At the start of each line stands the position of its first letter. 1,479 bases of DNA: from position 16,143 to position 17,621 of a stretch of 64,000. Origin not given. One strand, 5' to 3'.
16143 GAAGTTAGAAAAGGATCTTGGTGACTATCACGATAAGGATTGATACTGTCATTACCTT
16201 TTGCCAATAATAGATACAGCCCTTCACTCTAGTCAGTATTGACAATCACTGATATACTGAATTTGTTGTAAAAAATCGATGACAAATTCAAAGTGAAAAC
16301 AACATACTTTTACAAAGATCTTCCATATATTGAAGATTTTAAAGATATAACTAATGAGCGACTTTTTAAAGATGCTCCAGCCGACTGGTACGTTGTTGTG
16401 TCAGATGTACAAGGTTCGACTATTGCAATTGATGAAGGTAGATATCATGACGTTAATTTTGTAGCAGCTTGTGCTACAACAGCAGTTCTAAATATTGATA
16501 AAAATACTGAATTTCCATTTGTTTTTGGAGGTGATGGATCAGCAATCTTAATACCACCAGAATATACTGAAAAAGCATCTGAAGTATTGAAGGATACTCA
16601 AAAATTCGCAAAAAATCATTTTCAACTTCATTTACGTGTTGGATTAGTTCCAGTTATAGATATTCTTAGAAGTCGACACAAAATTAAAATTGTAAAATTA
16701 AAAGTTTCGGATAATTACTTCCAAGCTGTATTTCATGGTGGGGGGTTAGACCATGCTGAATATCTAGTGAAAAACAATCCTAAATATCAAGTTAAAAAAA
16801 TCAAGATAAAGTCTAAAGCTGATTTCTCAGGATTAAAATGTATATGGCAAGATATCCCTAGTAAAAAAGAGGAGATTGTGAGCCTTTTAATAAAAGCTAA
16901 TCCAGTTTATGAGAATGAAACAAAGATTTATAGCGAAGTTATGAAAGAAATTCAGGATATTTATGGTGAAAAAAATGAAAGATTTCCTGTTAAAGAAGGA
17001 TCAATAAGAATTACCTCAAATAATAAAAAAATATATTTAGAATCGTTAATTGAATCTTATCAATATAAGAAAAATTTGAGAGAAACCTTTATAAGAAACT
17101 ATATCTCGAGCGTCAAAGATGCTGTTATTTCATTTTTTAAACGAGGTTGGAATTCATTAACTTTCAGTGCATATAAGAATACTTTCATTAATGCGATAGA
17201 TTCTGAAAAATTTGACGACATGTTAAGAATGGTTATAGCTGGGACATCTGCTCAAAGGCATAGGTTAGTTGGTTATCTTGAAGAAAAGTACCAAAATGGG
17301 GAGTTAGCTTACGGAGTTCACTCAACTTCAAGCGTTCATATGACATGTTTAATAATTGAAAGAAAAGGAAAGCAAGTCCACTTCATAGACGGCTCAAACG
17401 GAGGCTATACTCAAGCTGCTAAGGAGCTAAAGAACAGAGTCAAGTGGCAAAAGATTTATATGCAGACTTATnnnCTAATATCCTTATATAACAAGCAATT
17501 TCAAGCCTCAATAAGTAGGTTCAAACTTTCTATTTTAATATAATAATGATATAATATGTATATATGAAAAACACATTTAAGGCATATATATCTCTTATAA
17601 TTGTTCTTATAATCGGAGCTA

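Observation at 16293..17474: Orphan DUF3095-like protein with a class III nucleotidyl-cyclase-like catalytic core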

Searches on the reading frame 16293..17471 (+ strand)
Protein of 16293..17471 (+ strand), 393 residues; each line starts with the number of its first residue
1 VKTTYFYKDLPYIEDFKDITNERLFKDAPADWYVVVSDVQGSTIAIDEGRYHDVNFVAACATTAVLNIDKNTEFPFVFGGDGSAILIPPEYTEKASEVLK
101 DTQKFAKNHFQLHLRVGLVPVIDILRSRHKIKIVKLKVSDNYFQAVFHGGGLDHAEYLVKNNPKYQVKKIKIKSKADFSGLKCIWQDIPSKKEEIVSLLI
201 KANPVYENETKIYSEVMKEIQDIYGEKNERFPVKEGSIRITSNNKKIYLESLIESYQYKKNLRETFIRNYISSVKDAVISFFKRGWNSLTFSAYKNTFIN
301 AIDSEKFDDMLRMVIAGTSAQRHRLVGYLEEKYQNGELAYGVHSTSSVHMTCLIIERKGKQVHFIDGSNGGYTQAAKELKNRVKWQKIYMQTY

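Call 3: search_protein_families(library=pfam, proteins=[window:16293-17471:+], max_evalue=1)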
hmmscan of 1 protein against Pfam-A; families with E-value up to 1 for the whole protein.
window:16293-17471:+ (393 aa): 3 families
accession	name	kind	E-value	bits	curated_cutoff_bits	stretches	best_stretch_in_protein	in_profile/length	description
PF11294.13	DUF3095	-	9.7e-120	400.6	22.2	1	6-380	1-378/378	Protein of unknown function (DUF3095)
PF02958.26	EcKL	-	0.011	15.5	22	1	197-252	41-98/294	Ecdysteroid kinase-like family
PF08887.16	GAD-like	-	0.13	12.6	25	1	260-323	17-76/107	GAD-like domain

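Call 4: search_protein_families(library=ncbifam, proteins=[window:16293-17471:+], max_evalue=1)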
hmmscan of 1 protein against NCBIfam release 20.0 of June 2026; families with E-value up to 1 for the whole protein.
window:16293-17471:+ (393 aa): 1 family
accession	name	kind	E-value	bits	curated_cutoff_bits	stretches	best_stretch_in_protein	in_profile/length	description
NF009084.0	PRK12419.1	equivalog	0.068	12.7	160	1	40-130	77-156/166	6,7-dimethyl-8-ribityllumazine synthase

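Call 5: search_solved_structures(query=window:16293-17471:+, max_evalue=10, show_alignments=3)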
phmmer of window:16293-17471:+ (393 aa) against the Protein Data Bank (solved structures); distinct sequences matched with E-value up to 10: 3.
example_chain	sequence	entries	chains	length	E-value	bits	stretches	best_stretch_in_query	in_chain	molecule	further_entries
8qzu_A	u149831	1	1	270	0.76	12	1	29-87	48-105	Carboxylesterase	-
9gtp_E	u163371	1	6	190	1.4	11.1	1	271-343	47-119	Secreted protein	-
6a7t_A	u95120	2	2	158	1.5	11.1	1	283-327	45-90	N-acetylglucosamine-specific lectin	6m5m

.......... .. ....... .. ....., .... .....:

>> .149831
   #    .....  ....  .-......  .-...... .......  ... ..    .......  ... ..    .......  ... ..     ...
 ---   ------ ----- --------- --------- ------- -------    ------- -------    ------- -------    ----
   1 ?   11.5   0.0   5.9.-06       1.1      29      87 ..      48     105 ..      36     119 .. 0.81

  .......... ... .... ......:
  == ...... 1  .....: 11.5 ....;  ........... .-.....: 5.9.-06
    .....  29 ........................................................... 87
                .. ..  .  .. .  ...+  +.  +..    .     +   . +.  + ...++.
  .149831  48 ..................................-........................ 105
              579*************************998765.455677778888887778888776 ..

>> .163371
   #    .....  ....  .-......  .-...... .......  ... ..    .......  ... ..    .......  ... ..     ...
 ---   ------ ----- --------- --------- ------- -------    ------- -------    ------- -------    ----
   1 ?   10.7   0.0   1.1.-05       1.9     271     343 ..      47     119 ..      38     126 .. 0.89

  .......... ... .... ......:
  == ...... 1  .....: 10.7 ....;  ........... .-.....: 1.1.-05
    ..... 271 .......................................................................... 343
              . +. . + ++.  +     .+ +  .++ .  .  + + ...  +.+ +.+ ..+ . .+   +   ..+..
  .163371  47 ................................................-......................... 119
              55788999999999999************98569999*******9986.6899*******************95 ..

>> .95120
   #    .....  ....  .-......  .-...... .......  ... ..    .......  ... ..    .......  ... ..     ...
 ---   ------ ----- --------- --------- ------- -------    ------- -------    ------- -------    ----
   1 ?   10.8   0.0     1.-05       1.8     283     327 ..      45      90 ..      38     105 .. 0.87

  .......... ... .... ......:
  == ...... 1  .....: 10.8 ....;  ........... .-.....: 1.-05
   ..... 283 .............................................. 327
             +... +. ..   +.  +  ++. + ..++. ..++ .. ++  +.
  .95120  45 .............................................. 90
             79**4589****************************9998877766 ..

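Call 7: find_homologous_proteins(query=window:16293-17471:+, max_evalue=0.001)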
Query window:16293-17471:+ (393 aa): 1185 proteins with E <= 0.001 among 4379 candidates; the best 120 are listed.
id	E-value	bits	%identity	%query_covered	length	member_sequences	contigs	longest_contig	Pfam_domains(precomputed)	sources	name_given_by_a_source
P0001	8.5e-262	886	100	100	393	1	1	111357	PF11294.14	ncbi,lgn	-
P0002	2.3e-196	670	74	100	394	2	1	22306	PF11294.14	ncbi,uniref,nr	ncbi:DUF3095 domain-containing protein [Candidatus Dojkabacteria bacterium]|uniref:DUF3095 domain-co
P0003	6.8e-194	662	71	100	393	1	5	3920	PF11294.14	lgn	-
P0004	1.2e-191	655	70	100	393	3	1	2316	PF11294.14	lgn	-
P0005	4.6e-181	620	68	99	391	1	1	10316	PF11294.14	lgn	-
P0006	5.8e-178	610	66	100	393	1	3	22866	PF11294.14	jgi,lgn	-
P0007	7.2e-169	580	64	100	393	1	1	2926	PF11294.14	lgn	-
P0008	1.1e-160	553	60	100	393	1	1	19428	PF11294.14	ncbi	-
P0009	1.8e-148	513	56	99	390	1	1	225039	PF11294.14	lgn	-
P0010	1.1e-144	500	55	99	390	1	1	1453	PF11294.14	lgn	-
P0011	1.1e-143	497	54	99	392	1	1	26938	PF11294.14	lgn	-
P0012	8.7e-143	494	56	99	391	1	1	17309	PF11294.14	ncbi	-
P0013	1.3e-133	464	51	100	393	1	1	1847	PF11294.14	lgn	-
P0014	3.1e-132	459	53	98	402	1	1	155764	PF11294.14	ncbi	-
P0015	4.0e-127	442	54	94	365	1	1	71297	PF11294.14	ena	-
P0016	2.3e-118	414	48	99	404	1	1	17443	PF11294.14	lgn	-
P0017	2.9e-117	410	47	99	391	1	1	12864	PF11294.14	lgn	-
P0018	1.3e-111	391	45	98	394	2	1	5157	PF11294.14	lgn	-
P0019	1.3e-104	368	45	97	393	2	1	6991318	PF11294.14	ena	-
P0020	3.5e-104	367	46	97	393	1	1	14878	PF11294.14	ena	-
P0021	3.6e-102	360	45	97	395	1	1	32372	PF11294.14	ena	-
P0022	4.4e-102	360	44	98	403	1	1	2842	PF11294.14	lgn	-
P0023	1.2e-101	359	44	99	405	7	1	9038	PF11294.14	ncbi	-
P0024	1.2e-101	359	45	96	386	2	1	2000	PF11294.14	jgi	jgi:hypothetical protein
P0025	2.0e-101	358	45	98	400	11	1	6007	PF11294.14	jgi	-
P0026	2.6e-101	358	44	99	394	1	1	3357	PF11294.14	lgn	-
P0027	3.4e-101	357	45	98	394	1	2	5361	PF11294.14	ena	-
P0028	6.1e-101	356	45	98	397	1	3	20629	PF11294.14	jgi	-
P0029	7.9e-101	356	47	98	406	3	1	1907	PF11294.14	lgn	-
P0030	9.2e-101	356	45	99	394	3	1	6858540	PF11294.14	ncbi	ncbi:MAG: DUF3095 domain-containing protein [Phormidium sp.]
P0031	9.6e-101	356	44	99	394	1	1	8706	PF11294.14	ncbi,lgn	ncbi:MAG: DUF3095 domain-containing protein [Phormidium sp.]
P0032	3.9e-100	354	45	98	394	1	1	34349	PF11294.14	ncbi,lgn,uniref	ncbi:DUF3095 domain-containing protein [Aerosakkonemataceae cyanobacterium BLCC-F50]|uniref:DUF3095 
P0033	6.8e-100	353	44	99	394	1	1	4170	PF11294.14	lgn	-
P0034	1.9e-99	351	46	98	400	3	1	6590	PF11294.14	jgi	jgi:hypothetical protein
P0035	1.9e-99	351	45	97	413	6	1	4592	PF11294.14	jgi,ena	-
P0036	2.2e-99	351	44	99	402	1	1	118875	PF11294.14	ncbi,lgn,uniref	ncbi:DUF3095 domain-containing protein [Aerosakkonemataceae cyanobacterium BLCC-F154]|uniref:DUF3095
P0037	2.4e-99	351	50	76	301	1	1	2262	PF11294.14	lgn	-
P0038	4.4e-99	350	44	97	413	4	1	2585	PF11294.14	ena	-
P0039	1.4e-98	349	44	98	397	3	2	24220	PF11294.14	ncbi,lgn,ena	-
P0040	1.4e-98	349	45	98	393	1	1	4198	PF11294.14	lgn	-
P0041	1.5e-98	348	43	98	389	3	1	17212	PF11294.14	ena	-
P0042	1.8e-98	348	44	98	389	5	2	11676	PF11294.14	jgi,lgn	-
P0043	2.4e-98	348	44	98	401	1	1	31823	PF11294.14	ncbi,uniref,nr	ncbi:DUF3095 domain-containing protein [Phormidium sp. LEGE 05292]|uniref:DUF3095 domain-containing 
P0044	4.0e-98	347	43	98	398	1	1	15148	PF11294.14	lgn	-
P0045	4.6e-98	347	42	98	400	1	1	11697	PF11294.14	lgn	-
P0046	6.4e-98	346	44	98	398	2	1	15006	PF11294.14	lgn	-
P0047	8.3e-98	346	43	97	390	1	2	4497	PF11294.14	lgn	-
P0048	1.3e-97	345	43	98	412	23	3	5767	PF11294.14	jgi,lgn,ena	-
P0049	1.6e-97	345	42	97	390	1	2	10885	PF11294.14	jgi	jgi:hypothetical protein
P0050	1.9e-97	345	44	98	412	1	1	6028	PF11294.14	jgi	-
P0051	3.2e-97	344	46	99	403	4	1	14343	PF11294.14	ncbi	ncbi:MAG TPA: DUF3095 domain-containing protein [Chroococcales cyanobacterium]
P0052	4.6e-97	344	44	97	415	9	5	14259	PF11294.14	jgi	jgi:hypothetical protein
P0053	5.4e-97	343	42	98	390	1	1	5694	PF11294.14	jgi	jgi:hypothetical protein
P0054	5.7e-97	343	45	97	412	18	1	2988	PF11294.14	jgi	jgi:hypothetical protein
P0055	6.3e-97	343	43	97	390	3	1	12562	PF11294.14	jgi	jgi:hypothetical protein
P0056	8.2e-97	343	43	98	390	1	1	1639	PF11294.14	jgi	-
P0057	9.2e-97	343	43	97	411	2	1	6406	PF11294.14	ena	-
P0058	1.4e-96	342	43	97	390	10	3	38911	PF11294.14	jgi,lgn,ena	jgi:hypothetical protein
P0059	1.6e-96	342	42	98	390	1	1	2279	PF11294.14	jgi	jgi:Protein of unknown function (DUF3095)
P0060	1.8e-96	342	43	98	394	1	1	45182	PF11294.14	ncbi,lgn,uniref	ncbi:DUF3095 domain-containing protein [Floridanema evergladense]|uniref:DUF3095 domain-containing p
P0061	2.0e-96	341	42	97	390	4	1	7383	PF11294.14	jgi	-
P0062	2.0e-96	341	43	97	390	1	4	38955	PF11294.14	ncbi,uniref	ncbi:DUF3095 domain-containing protein [Microcoleus sp. C2C3]|uniref:DUF3095 domain-containing prote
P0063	2.2e-96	341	42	99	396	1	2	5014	PF11294.14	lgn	-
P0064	2.5e-96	341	43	97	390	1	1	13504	PF11294.14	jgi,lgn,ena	-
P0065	3.2e-96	341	42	97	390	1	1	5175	PF11294.14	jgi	-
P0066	3.2e-96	341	43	97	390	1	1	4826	PF11294.14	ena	-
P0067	3.3e-96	341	43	97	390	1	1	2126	PF11294.14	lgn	-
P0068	3.3e-96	341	45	98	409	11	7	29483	PF11294.14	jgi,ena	jgi:hypothetical protein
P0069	3.3e-96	341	43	97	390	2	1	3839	PF11294.14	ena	-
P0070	3.5e-96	341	43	97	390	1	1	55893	PF11294.14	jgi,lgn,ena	-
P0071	3.6e-96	341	43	97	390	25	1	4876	PF11294.14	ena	-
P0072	4.0e-96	340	43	97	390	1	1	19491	PF11294.14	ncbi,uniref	ncbi:DUF3095 domain-containing protein [Microcoleus sp. herbarium2]|uniref:DUF3095 domain-containing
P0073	4.9e-96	340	43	97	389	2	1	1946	PF11294.14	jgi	-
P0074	5.3e-96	340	44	98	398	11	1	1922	PF11294.14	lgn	-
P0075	5.6e-96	340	43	98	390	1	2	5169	PF11294.14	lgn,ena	-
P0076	5.9e-96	340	44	98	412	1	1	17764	PF11294.14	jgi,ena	jgi:hypothetical protein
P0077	7.1e-96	340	43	97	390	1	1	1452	PF11294.14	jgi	jgi:hypothetical protein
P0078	7.4e-96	340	43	97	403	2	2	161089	PF11294.14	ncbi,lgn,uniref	ncbi:DUF3095 domain-containing protein [Floridanema aerugineum]|uniref:DUF3095 domain-containing pro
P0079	7.5e-96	340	43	97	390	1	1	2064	PF11294.14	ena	-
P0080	7.7e-96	340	43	97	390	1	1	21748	PF11294.14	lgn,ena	-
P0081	8.3e-96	339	44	99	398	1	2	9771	PF11294.14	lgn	-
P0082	9.2e-96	339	44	98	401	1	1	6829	PF11294.14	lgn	-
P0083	9.2e-96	339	43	97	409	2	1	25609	PF11294.14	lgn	-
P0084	9.3e-96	339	43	97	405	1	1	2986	PF11294.14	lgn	-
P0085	1.0e-95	339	42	98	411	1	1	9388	PF11294.14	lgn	-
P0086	1.0e-95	339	43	97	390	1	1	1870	PF11294.14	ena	-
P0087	1.1e-95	339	43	97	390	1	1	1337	PF11294.14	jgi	jgi:hypothetical protein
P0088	1.2e-95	339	44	98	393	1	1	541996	PF11294.14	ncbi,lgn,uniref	ncbi:DUF3095 domain-containing protein [Aerosakkonema funiforme]|uniref:DUF3095 domain-containing pr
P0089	1.2e-95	339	43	97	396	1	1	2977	PF11294.14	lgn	-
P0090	1.3e-95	339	44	98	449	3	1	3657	PF11294.14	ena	-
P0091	1.4e-95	339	43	97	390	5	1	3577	PF11294.14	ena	-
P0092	1.5e-95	339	43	97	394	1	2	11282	PF11294.14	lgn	-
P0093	1.5e-95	339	43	100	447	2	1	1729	PF11294.14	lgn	-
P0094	1.5e-95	339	43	98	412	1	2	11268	PF11294.14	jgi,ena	-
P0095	1.5e-95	339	43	98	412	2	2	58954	PF11294.14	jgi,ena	jgi:hypothetical protein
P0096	1.5e-95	339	43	97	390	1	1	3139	PF11294.14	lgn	-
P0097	1.6e-95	338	42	97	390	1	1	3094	PF11294.14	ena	-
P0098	1.6e-95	338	43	97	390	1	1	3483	PF11294.14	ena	-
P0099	1.7e-95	338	42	97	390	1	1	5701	PF11294.14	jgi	jgi:hypothetical protein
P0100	1.8e-95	338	43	97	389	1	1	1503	PF11294.14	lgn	-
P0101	1.8e-95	338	42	97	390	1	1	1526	PF11294.14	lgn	-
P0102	1.9e-95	338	42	98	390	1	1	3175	PF11294.14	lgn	-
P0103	1.9e-95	338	44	98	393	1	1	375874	PF11294.14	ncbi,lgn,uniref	ncbi:DUF3095 domain-containing protein [Aerosakkonema sp. BLCC-F183]|uniref:DUF3095 domain-containin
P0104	2.0e-95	338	42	97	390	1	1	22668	PF11294.14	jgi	jgi:hypothetical protein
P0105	2.1e-95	338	43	97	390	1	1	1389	PF11294.14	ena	-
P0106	2.2e-95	338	42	100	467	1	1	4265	PF11294.14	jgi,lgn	-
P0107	2.2e-95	338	43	97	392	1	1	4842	PF11294.14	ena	-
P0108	2.3e-95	338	41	93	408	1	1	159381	PF11294.14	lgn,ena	-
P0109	2.4e-95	338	42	97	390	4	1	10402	PF11294.14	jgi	jgi:hypothetical protein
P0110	2.5e-95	338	42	97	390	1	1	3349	PF11294.14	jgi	jgi:hypothetical protein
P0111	2.6e-95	338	43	97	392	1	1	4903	PF11294.14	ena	-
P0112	2.6e-95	338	43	97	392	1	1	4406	PF11294.14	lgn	-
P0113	2.7e-95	338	43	97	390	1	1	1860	PF11294.14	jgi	jgi:Protein of unknown function (DUF3095)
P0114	2.8e-95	338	43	97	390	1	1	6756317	PF11294.14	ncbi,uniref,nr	ncbi:DUF3095 domain-containing protein [Microcoleus vaginatus]|uniref:DUF3095 domain-containing prot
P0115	3.2e-95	338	42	97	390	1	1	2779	PF11294.14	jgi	jgi:hypothetical protein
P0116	3.6e-95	337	42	97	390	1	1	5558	PF11294.14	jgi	-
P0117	3.7e-95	337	43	97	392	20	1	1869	PF11294.14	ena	-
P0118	3.7e-95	337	42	97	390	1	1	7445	PF11294.14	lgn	-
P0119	4.0e-95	337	42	98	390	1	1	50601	PF11294.14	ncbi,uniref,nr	ncbi:DUF3095 domain-containing protein [Microcoleus vaginatus GB1-A2]|uniref:DUF3095 domain-containi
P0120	4.2e-95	337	43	97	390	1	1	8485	PF11294.14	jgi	jgi:hypothetical protein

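Call 14: find_encoding_contigs(protein=window:16293-17471:+, flank=10000, max_places=3)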
Protein window:16293-17471:+ (393 aa): 1 contig read that carries it; 1 place shown.
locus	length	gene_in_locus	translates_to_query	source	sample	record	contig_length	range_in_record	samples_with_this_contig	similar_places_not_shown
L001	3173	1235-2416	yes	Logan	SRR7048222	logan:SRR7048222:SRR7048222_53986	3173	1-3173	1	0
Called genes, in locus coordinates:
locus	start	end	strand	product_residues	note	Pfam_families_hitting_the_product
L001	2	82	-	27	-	?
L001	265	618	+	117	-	PF01329:Pterin_4a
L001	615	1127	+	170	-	-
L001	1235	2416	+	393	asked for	PF11294:DUF3095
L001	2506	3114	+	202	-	-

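Call 17: find_encoding_contigs(protein=P0002, flank=6000, max_places=2)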
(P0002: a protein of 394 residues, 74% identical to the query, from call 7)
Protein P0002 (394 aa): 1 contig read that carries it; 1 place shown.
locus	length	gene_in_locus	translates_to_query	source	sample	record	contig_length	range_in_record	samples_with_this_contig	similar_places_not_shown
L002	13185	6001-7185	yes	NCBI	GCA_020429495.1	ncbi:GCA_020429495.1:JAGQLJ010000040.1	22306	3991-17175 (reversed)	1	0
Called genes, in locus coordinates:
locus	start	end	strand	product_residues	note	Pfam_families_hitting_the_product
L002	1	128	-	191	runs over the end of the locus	-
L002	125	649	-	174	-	-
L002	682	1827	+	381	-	PF00871:Acetate_kinase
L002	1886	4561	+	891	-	PF00873:ACR_tran, PF02355:SecD_SecF_C (weak)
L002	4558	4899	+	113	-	PF01329:Pterin_4a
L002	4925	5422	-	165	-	-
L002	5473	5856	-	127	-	-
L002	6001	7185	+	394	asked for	PF11294:DUF3095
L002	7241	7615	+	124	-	-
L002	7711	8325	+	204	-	-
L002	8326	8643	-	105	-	-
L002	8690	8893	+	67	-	-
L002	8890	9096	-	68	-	-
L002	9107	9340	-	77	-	-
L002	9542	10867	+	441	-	PF00479:G6PD_N, PF02781:G6PD_C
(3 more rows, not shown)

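Call 18: find_encoding_contigs(protein=P0009, flank=6000, max_places=2)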
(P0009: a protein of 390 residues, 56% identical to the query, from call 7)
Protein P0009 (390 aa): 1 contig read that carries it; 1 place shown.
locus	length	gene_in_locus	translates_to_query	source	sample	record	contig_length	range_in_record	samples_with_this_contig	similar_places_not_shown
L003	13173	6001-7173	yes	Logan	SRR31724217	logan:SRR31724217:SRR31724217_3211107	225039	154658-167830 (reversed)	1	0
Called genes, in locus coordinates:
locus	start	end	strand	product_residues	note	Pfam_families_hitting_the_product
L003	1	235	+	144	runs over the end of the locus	PF14340:DUF4395 (weak)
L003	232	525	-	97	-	PF08922:DUF1905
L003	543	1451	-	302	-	PF06983:3-dmu-9_3-mt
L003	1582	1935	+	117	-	PF08818:DUF1801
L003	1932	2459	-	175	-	PF00383:dCMP_cyt_deam_1, PF14437:MafB19-deam, PF14439:Bd3614-deam (faint)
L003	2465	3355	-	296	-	-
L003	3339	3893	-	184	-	PF28474:DUF8412, PF13376:OmdA (weak)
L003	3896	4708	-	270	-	PF03446:NAD_binding_2, PF14833:NAD_binding_11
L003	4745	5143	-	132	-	PF08818:DUF1801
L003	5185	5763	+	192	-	PF02245:Pur_DNA_glyco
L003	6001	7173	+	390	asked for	PF11294:DUF3095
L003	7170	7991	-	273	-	-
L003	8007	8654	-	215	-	-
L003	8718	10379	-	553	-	PF06418:CTP_synth_N, PF00117:GATase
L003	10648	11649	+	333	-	PF02492:cobW, PF07683:CobW_C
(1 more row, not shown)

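Call 19: find_encoding_contigs(protein=P0014, flank=6000, max_places=2)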
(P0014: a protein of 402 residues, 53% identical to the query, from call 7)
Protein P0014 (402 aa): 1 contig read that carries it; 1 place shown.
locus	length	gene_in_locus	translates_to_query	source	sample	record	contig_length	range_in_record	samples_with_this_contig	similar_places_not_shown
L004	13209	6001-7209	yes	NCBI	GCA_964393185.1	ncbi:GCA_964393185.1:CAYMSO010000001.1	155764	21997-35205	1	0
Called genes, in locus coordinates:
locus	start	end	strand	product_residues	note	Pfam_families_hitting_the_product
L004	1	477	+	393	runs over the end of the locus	PF00871:Acetate_kinase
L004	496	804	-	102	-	-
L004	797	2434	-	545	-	PF03109:ABC1, PF01636:APH (faint), PF00069:Pkinase (weak)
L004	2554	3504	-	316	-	PF01073:3Beta_HSD, PF01370:Epimerase, PF02719:Polysacc_synt_2, PF04321:RmlD_sub_bind, PF13460:NAD_binding_10 (weak), PF16363:GDP_Man_Dehyd, PF07993:NAD_binding_4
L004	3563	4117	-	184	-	PF06559:DCD_N, PF22569:DCD_C (weak), PF22769:DCD, PF00692:dUTPase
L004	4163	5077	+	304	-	PF00303:Thymidylat_synt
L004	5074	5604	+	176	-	PF00186:DHFR_1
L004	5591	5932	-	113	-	-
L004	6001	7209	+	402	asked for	PF11294:DUF3095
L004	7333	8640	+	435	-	PF18073:Zn_ribbon_LapB, PF13481:AAA_25, PF03796:DnaB_C (weak), PF06745:ATPase, PF07088:GvpD_P-loop (faint)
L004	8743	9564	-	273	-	-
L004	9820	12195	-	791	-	PF09364:XFP_N, PF03894:XFP, PF09363:XFP_C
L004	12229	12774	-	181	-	-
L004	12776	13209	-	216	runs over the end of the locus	-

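Call 20: predict_structure(alignment_id=A1)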
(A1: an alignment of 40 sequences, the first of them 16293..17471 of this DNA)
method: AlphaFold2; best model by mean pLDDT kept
length: 393 residues; sequences in the alignment: 40
mean_pLDDT: 86.6   pTM: 0.85
mean pLDDT of the five models: 86.6, 85.3, 84.0, 83.4, 83.0
residues with pLDDT >= 90: 220; 70-90: 126; 50-70: 37; < 50: 10
segments of 3 or more residues with pLDDT < 50: 286-293
pLDDT, mean of each block of 10 residues (from residue 1): 85 88 93 97 90 90 92 88 94 96 96 97 96 87 87 95 92 89 82 94 80 93 92 77 81 91 93 80 54 56 83 95 98 94 91 56 76 90 81 51
secondary structure, 60 per line:
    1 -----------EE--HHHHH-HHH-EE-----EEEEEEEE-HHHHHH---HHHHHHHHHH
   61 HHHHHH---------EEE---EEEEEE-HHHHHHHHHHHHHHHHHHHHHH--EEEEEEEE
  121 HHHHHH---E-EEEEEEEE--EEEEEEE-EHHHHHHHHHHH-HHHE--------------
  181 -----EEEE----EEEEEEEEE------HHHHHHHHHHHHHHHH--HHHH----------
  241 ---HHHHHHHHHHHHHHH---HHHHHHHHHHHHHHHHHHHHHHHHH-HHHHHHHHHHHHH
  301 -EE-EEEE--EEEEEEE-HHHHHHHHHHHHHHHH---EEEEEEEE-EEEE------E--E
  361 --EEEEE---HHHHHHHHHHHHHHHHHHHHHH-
elements in order: H16-20 E33-40 H42-47 H51-66 E76-78 E82-87 H89-110 E113-120 H121-126 E132-139 E142-148 H151-161 E186-189 E194-202 H209-224 H227-230 H244-258 H262-286 H288-300 E305-308 E311-317 H319-334 E338-345 E347-350 E363-367 H371-392
